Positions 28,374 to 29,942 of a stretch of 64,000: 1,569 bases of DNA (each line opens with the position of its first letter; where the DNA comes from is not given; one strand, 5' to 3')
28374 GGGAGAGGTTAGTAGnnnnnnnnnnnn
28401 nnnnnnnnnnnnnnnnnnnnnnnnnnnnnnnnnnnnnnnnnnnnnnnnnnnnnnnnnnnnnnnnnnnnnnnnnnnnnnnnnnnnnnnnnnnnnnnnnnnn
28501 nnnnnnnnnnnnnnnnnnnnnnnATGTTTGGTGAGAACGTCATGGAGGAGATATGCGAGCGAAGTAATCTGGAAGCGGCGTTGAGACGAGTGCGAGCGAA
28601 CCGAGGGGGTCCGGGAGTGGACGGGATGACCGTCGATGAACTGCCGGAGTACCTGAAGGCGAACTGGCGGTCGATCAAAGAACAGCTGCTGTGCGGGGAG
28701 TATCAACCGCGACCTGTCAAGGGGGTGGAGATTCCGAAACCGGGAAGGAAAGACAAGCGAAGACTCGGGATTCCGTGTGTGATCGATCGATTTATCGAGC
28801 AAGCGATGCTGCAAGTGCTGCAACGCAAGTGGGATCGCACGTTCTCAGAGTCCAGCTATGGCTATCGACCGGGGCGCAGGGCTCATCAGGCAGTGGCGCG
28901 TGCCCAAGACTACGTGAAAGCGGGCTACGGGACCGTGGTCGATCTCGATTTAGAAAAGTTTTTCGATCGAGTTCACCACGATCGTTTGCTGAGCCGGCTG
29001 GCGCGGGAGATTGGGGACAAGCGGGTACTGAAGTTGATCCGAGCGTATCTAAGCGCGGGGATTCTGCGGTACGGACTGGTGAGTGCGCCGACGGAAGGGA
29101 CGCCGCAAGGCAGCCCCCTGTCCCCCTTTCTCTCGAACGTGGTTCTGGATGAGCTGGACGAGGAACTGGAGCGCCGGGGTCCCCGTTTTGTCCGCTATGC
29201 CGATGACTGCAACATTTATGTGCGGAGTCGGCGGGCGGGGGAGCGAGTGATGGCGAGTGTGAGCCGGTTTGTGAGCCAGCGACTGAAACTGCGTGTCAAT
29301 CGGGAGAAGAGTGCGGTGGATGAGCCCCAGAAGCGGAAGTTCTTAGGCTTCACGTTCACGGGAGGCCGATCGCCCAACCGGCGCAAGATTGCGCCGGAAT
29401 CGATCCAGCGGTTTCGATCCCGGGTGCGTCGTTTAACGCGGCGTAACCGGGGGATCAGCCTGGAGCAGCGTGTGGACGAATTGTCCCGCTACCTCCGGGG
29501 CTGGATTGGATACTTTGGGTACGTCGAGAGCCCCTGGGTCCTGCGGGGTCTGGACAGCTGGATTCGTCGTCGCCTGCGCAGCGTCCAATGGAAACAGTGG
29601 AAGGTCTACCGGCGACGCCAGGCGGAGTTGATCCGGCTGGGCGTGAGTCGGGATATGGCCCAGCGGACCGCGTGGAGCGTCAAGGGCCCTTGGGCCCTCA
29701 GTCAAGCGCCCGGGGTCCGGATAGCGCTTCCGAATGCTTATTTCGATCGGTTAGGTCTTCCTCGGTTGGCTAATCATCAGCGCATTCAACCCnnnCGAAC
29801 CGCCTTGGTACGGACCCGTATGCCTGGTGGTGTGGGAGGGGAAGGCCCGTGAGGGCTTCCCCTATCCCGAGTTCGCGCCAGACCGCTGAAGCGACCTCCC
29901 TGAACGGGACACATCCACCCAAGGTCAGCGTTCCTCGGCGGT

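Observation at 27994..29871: Group IIC intron with non-canonical ends (GCGUG...AG) and an apparently compensating gamma change in J2/3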

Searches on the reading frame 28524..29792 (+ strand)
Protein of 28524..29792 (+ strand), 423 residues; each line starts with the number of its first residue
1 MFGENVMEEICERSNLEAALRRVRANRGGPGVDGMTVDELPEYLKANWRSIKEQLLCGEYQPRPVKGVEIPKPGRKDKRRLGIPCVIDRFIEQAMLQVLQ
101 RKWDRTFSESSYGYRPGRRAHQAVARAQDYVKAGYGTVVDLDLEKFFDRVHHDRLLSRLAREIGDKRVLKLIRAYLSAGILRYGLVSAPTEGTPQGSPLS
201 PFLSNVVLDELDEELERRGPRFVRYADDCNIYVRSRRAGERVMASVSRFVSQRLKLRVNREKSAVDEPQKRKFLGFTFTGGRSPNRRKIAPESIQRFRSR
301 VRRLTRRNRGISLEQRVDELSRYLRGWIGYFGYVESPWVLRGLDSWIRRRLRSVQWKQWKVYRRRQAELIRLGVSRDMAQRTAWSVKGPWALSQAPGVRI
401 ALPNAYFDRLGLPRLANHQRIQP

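Call 6: find_homologous_proteins(query=window:28524-29792:+, max_evalue=1e-30)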
Query seq(423 aa) (423 aa): 8000 proteins with E <= 1e-30 among 8000 candidates; the best 120 are listed.
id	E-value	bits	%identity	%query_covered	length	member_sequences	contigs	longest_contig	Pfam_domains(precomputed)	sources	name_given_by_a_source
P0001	2.0e-279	944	100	100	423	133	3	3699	PF00078.33,PF08388.17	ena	-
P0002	1.9e-257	872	-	-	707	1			PF00078.33,PF08388.17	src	-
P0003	2.8e-238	809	85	100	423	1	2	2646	PF00078.33,PF08388.17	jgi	jgi:RNA-directed DNA polymerase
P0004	1.1e-220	751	81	100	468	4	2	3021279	PF00078.33,PF08388.17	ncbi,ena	-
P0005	1.3e-218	744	81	100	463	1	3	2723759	PF00078.33,PF08388.17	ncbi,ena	-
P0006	5.6e-217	738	77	100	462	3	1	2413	PF00078.33,PF08388.17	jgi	jgi:RNA-directed DNA polymerase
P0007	2.9e-215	733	77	98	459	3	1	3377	PF00078.33,PF08388.17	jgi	-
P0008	2.3e-214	730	77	98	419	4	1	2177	PF00078.33,PF08388.17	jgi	-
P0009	2.7e-209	713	-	-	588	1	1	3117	PF00078.33,PF08388.17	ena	-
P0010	1.0e-208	711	74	100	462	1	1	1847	PF00078.33,PF08388.17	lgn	-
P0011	5.2e-207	706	75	98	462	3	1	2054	PF00078.33,PF08388.17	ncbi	-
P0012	1.5e-206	704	74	98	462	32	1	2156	PF00078.33,PF08388.17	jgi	jgi:RNA-directed DNA polymerase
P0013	1.8e-205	701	75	98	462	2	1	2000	PF00078.33,PF08388.17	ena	-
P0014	2.9e-205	700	74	100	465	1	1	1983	PF00078.33,PF08388.17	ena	-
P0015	1.6e-204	697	73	100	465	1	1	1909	PF00078.33,PF08388.17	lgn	-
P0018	3.7e-202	690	73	98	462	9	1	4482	PF00078.33,PF08388.17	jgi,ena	jgi:RNA-directed DNA polymerase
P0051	2.8e-198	677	90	83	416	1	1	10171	PF00078.33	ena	-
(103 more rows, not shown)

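Call 9: find_related_loci(query=P0001, collection=genome_contigs, flank=3000)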
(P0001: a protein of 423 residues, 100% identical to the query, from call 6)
Query P0001 (423 aa) in genome_contigs; peptide patterns used: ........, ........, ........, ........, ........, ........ (x = any residue, [..] = any of these).
597 stretches matched a pattern (row limit reached: there are more); 582 encode a relative of the query (tblastn E <= 1e-3); the best 80 are kept; 80 distinct loci.
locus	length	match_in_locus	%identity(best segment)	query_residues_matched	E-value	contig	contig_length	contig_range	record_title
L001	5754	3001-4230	65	4-415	1e-180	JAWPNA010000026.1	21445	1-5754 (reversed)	MAG: Acidobacteriota bacterium isolate Fractures_MAG_01 c_000000151679, whole genome shotgun sequence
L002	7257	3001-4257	64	4-423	3e-177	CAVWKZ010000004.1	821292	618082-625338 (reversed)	MAG: uncultured Acidobacteriaceae bacterium isolate MFD04463.bin.1.121 genome assembly, contig: contig_14930, whole geno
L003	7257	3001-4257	64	4-423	3e-177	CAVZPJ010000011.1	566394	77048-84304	MAG: uncultured Acidobacteriaceae bacterium isolate MFD02248.bin.2.132 genome assembly, contig: contig_43489, whole geno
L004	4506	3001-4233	64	4-416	2e-177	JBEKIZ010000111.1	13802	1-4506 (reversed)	MAG: Terriglobia bacterium isolate SPRUCE 311 SPRUCE_311_111, whole genome shotgun sequence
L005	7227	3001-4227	63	4-413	9e-175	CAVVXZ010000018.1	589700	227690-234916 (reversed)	MAG: uncultured Acidobacteriaceae bacterium isolate MFD04570.bin.1.38 genome assembly, contig: contig_122822, whole geno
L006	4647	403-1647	63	4-417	5e-175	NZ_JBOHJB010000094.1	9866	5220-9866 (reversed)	MAG: Methyloceanibacter sp. isolate SE1510_concoct.bin.5 NODE_2236_length_9866_cov_3.745148, whole genome shotgun sequen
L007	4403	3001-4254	65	4-423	2e-176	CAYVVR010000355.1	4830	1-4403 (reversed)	MAG TPA_asm: uncultured Planctomycetaceae bacterium isolate SRP162660_co1_113 genome assembly, contig: NODE_23788_length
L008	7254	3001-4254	62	4-423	1e-171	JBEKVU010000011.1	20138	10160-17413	MAG: Candidatus Acidiferrum sp. isolate SPRUCE 611 SPRUCE_611_11, whole genome shotgun sequence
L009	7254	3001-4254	62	4-423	6e-171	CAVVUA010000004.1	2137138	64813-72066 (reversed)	MAG: uncultured Acidobacteriota bacterium isolate MFD04434.bin.1.18 genome assembly, contig: contig_3818, whole genome s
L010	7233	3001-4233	63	4-416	5e-171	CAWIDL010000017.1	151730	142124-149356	MAG: uncultured delta proteobacterium isolate MFD01231.bin.1.21 genome assembly, contig: contig_9273, whole genome shotg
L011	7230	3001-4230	63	4-415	4e-171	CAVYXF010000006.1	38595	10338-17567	MAG: uncultured Alphaproteobacteria bacterium isolate MFD04944.bin.1.93 genome assembly, contig: contig_38252, whole gen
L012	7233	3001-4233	63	4-416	5e-171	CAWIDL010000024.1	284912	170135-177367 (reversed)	MAG: uncultured delta proteobacterium isolate MFD01231.bin.1.21 genome assembly, contig: contig_9287, whole genome shotg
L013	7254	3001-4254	62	4-423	5e-170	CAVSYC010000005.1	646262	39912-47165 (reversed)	MAG: uncultured Acidobacteriota bacterium isolate MFD05513.bin.1.274 genome assembly, contig: contig_2963, whole genome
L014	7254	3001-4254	61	4-423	3e-169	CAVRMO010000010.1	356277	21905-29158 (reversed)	MAG: uncultured Acidobacteriaceae bacterium isolate MFD05521.bin.1.158 genome assembly, contig: contig_22099, whole geno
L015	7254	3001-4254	61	4-423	2e-169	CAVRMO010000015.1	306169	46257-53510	MAG: uncultured Acidobacteriaceae bacterium isolate MFD05521.bin.1.158 genome assembly, contig: contig_26438, whole geno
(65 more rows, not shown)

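Call 10: find_encoding_contigs(protein=P0001, flank=3000, max_places=10)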
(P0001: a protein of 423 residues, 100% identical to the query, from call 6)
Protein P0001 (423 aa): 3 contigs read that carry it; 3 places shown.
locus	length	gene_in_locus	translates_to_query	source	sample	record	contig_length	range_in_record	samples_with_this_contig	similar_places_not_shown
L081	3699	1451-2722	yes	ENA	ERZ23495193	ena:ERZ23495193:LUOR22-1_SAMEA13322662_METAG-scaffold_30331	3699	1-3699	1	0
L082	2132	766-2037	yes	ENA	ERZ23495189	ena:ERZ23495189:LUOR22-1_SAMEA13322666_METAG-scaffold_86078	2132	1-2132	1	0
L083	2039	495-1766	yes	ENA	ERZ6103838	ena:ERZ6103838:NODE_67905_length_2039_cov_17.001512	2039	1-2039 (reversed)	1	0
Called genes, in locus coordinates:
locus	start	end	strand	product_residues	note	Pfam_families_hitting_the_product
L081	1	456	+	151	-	?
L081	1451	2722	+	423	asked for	PF00078:RVT_1, PF08388:GIIM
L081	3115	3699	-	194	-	?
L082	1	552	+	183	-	?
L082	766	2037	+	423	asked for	PF00078:RVT_1, PF08388:GIIM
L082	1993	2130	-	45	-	?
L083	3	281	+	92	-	?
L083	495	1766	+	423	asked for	PF00078:RVT_1, PF08388:GIIM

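Call 16: find_encoding_contigs(protein=P0003, flank=3000, max_places=10)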
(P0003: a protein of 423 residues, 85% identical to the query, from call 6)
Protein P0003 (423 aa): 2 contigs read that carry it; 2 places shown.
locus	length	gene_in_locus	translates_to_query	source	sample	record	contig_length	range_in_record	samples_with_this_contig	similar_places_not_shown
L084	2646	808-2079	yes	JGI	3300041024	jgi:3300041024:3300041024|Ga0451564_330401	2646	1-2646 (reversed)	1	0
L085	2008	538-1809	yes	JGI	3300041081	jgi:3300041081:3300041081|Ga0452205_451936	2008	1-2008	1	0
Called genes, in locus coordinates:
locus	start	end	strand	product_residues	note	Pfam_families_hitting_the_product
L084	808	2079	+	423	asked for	PF00078:RVT_1, PF08388:GIIM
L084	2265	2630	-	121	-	-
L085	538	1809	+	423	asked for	PF00078:RVT_1, PF08388:GIIM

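Call 17: find_encoding_contigs(protein=P0004, flank=3000, max_places=10)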
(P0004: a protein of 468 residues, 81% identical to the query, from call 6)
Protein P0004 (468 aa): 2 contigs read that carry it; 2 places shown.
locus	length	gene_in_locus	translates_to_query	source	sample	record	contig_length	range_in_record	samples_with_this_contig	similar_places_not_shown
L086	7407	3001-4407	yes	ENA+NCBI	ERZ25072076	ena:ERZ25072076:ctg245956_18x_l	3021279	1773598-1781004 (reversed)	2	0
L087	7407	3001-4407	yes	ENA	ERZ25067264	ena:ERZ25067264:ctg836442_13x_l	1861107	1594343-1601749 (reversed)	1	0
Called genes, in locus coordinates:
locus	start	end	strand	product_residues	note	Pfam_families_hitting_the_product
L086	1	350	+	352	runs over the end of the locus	PF00155:Aminotran_1_2 (weak), PF01212:Beta_elim_lyase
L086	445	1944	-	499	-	-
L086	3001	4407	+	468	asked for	PF00078:RVT_1, PF08388:GIIM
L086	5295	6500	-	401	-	PF01168:Ala_racemase_N, PF14031:D-ser_dehydrat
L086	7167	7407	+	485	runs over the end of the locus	PF13701:DDE_Tnp_1_4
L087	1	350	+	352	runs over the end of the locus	PF00155:Aminotran_1_2 (weak), PF01212:Beta_elim_lyase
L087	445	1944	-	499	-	-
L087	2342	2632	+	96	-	-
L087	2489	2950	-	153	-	-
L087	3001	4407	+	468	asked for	PF00078:RVT_1, PF08388:GIIM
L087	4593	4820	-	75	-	-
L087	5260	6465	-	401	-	PF01168:Ala_racemase_N, PF14031:D-ser_dehydrat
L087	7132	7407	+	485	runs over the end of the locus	PF13701:DDE_Tnp_1_4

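Call 18: find_encoding_contigs(protein=P0005, flank=3000, max_places=10)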
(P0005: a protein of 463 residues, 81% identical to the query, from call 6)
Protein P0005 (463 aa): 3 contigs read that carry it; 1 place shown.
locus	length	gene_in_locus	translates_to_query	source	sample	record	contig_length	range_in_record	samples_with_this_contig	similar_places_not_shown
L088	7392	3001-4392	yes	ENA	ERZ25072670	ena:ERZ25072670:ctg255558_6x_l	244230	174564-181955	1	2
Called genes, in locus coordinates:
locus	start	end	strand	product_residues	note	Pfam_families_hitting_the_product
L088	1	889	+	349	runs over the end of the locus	PF08450:SGL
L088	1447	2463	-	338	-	PF05721:PhyH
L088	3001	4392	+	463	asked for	PF00078:RVT_1, PF08388:GIIM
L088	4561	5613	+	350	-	PF06379:RhaT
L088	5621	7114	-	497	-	PF00884:Sulfatase, PF16347:SGSH_C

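Call 19: find_encoding_contigs(protein=P0051, flank=3000, max_places=10)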
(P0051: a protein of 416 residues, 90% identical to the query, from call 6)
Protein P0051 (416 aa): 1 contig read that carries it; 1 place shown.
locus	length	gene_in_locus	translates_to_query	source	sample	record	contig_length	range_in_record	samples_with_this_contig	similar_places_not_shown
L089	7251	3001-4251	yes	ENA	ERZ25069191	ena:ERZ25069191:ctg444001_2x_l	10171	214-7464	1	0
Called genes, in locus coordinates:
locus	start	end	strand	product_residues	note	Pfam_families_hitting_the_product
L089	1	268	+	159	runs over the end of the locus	?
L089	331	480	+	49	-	-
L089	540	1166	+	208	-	-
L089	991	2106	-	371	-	PF22847:Glyco_hydro_43_rel (faint)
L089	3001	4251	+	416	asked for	PF00078:RVT_1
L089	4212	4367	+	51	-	-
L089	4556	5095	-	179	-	PF13358:DDE_3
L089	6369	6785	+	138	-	PF07366:SnoaL, PF12680:SnoaL_2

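Call 24: find_related_loci(query=P0001, collection=metagenome_contigs, flank=1500)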
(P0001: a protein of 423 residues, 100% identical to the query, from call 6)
Query P0001 (423 aa) in metagenome_contigs; peptide patterns used: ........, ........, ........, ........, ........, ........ (x = any residue, [..] = any of these).
600 stretches matched a pattern (row limit reached: there are more); 589 encode a relative of the query (tblastn E <= 1e-3); the best 80 are kept; 80 distinct loci.
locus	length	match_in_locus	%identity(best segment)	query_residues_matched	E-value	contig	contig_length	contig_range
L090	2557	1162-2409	72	1-415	0e+0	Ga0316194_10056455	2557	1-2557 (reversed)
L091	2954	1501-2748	70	1-415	0e+0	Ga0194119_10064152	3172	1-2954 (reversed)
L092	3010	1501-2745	69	1-415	0e+0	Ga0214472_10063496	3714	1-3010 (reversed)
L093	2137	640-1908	64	1-423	0e+0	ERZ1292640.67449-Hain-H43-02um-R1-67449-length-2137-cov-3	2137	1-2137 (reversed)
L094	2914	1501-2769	62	1-423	0e+0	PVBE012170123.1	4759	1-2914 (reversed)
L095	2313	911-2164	63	4-423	0e+0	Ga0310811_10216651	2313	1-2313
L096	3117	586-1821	64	2-415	0e+0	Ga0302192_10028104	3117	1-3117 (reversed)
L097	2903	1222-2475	63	4-423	0e+0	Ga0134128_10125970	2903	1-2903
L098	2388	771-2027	62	4-423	0e+0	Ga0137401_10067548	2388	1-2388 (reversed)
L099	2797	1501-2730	63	2-415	6e-180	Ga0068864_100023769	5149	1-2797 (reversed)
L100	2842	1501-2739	63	2-416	2e-179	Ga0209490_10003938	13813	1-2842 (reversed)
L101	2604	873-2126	62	4-423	0e+0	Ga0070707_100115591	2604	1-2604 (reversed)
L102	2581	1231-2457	62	4-413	0e+0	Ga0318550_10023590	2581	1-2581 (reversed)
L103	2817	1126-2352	62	4-413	0e+0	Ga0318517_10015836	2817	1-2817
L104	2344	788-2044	62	4-423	0e+0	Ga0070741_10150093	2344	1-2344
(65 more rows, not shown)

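Call 29: find_encoding_contigs(protein=P0006, flank=1500, max_places=6)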
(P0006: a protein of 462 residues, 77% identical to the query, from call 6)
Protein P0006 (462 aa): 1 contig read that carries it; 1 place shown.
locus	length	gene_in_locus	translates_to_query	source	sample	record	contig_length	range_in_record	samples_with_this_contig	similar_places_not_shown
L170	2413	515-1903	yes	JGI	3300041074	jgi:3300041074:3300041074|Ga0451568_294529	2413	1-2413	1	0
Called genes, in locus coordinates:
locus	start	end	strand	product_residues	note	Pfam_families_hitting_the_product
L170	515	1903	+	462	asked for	PF00078:RVT_1, PF08388:GIIM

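Call 30: find_encoding_contigs(protein=P0007, flank=1500, max_places=6)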
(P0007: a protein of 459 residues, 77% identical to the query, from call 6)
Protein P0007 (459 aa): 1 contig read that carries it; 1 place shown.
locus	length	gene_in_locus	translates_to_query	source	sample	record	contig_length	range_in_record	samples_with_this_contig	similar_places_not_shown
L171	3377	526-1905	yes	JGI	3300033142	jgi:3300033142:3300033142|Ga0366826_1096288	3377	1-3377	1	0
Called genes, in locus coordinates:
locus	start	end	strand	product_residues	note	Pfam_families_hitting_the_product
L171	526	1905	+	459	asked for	PF00078:RVT_1, PF08388:GIIM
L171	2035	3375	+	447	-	?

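Call 31: find_encoding_contigs(protein=P0009, flank=1500, max_places=6)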
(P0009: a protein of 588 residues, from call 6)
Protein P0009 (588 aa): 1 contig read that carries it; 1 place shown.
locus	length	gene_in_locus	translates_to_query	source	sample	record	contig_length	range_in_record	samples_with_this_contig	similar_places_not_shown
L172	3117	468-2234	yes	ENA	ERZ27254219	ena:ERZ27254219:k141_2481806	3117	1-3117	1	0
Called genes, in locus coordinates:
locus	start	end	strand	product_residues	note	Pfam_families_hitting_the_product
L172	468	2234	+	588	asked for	PF00078:RVT_1, PF08388:GIIM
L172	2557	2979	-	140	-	-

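Call 32: find_encoding_contigs(protein=P0018, flank=1500, max_places=6)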
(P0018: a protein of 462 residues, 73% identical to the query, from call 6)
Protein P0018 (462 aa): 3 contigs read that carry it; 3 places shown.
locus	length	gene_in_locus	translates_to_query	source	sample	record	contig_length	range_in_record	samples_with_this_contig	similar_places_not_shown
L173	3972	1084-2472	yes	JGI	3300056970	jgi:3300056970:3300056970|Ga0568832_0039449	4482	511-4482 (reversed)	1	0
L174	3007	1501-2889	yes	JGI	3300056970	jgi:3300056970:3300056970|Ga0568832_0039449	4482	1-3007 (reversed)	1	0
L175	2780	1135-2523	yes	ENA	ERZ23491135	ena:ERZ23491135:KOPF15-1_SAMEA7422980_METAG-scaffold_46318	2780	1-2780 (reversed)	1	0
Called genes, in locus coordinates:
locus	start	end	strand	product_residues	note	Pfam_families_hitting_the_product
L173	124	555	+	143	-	PF01797:Y1_Tnp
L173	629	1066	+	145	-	-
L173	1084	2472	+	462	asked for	PF00078:RVT_1, PF08388:GIIM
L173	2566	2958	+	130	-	-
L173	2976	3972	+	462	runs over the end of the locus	PF00078:RVT_1, PF08388:GIIM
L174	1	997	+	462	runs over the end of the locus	PF00078:RVT_1, PF08388:GIIM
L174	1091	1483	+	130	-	-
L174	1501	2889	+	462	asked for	PF00078:RVT_1, PF08388:GIIM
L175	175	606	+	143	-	PF01797:Y1_Tnp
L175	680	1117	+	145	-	-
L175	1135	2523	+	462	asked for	PF00078:RVT_1, PF08388:GIIM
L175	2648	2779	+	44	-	?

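Call 54: search_solved_structures(query=P0001, max_evalue=1e-10)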
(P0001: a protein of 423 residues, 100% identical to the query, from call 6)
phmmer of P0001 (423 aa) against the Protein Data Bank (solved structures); distinct sequences matched with E-value up to 1e-10: 11.
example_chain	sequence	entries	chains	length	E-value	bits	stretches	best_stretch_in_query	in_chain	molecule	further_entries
6ar1_A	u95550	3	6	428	9.3e-143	479.1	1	7-416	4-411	GsI-IIC RT | Trt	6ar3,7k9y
7uim_D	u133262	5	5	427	1.2e-101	343.7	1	4-414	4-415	Group II intron reverse transcriptase/maturase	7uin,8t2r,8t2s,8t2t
5hhj_A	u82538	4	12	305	2.4e-78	266.9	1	5-291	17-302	Retron-type reverse transcriptase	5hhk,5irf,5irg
5hhl_A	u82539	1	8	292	4.8e-76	259.3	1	4-281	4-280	Retron-type reverse transcriptase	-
7kft_D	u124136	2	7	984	1.2e-32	116.3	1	37-279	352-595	Cas6-RT-Cas1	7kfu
5g2x_C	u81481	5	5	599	4.9e-29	104.5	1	22-263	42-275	GROUP II INTRON-ENCODED PROTEIN LTRA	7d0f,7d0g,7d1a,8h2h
6me0_C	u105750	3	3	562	6e-29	104.2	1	19-349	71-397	Maturase reverse transcriptase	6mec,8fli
9d5x_A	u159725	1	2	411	2e-16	62.9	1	9-299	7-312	Group II intron-like 4 reverse transcriptase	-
9d4s_A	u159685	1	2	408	2e-16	62.9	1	9-299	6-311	Group II intron-like 4 reverse transcriptase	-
9ioa_A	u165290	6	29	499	1.8e-13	53.2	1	41-261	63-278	RNA-dependent DNA polymerase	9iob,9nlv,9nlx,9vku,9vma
8bgj_A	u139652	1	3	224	2.8e-11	46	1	98-235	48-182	RNA-directed DNA polymerase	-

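Call 70: find_homologous_proteins(query=L093:640-1905:+, max_evalue=1e-100)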
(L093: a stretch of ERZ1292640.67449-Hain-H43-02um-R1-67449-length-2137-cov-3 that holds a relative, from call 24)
Query L093:640-1905:+ (421 aa): 7991 proteins with E <= 1e-100 among 8000 candidates; the best 120 are listed.
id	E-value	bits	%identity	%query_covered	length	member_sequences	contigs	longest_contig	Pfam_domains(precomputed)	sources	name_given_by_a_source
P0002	1.9e-279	944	63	98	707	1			PF00078.33,PF08388.17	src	-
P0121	1.9e-244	829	87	100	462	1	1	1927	PF00078.33,PF08388.17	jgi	jgi:RNA-directed DNA polymerase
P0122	3.6e-241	818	85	100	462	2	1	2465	PF00078.33,PF08388.17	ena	-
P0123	5.8e-233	791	83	99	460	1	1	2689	PF00078.33,PF08388.17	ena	-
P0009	4.3e-227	772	-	-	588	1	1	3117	PF00078.33,PF08388.17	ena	-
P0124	7.1e-225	765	87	92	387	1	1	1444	PF00078.33,PF08388.17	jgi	jgi:RNA-directed DNA polymerase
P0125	3.5e-222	756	100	80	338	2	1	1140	PF00078.33,PF08388.17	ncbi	ncbi:MAG: group II intron reverse transcriptase/maturase, partial [Bacteroidota bacterium]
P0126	1.2e-211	721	75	99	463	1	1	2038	PF00078.33,PF08388.17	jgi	jgi:RNA-directed DNA polymerase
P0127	1.1e-208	711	76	100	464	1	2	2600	PF00078.33,PF08388.17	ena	-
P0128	1.7e-205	701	73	100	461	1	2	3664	PF00078.33,PF08388.17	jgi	-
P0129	1.1e-204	698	75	100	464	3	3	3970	PF00078.33,PF08388.17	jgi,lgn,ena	-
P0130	3.1e-203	693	72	100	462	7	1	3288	PF00078.33,PF08388.17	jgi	jgi:RNA-directed DNA polymerase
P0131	4.4e-201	686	72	100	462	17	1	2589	PF00078.33,PF08388.17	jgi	-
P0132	1.5e-200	684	71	100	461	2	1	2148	PF00078.33,PF08388.17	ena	-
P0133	2.6e-195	667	73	95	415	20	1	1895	PF00078.33,PF08388.17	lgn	-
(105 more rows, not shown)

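Call 71: find_encoding_contigs(protein=P0122, flank=1500, max_places=4)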
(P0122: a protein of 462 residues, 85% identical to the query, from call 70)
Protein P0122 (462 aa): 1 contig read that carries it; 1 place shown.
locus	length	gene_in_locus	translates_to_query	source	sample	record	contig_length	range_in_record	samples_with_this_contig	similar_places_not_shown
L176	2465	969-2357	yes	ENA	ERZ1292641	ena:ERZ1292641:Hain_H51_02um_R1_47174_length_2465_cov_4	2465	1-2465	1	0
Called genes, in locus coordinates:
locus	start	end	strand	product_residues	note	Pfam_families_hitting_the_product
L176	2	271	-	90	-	?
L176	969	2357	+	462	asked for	PF00078:RVT_1, PF08388:GIIM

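Call 72: find_encoding_contigs(protein=P0123, flank=1500, max_places=4)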
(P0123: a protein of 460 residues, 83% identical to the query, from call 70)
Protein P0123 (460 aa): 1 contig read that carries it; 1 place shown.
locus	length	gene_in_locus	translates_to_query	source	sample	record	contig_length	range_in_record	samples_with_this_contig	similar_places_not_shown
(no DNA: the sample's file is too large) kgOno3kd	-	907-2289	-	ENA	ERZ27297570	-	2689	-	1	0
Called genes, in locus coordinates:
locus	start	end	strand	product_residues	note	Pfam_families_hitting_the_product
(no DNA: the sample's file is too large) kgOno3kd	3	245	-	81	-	?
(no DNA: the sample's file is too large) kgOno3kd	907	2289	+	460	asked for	PF00078:RVT_1, PF08388:GIIM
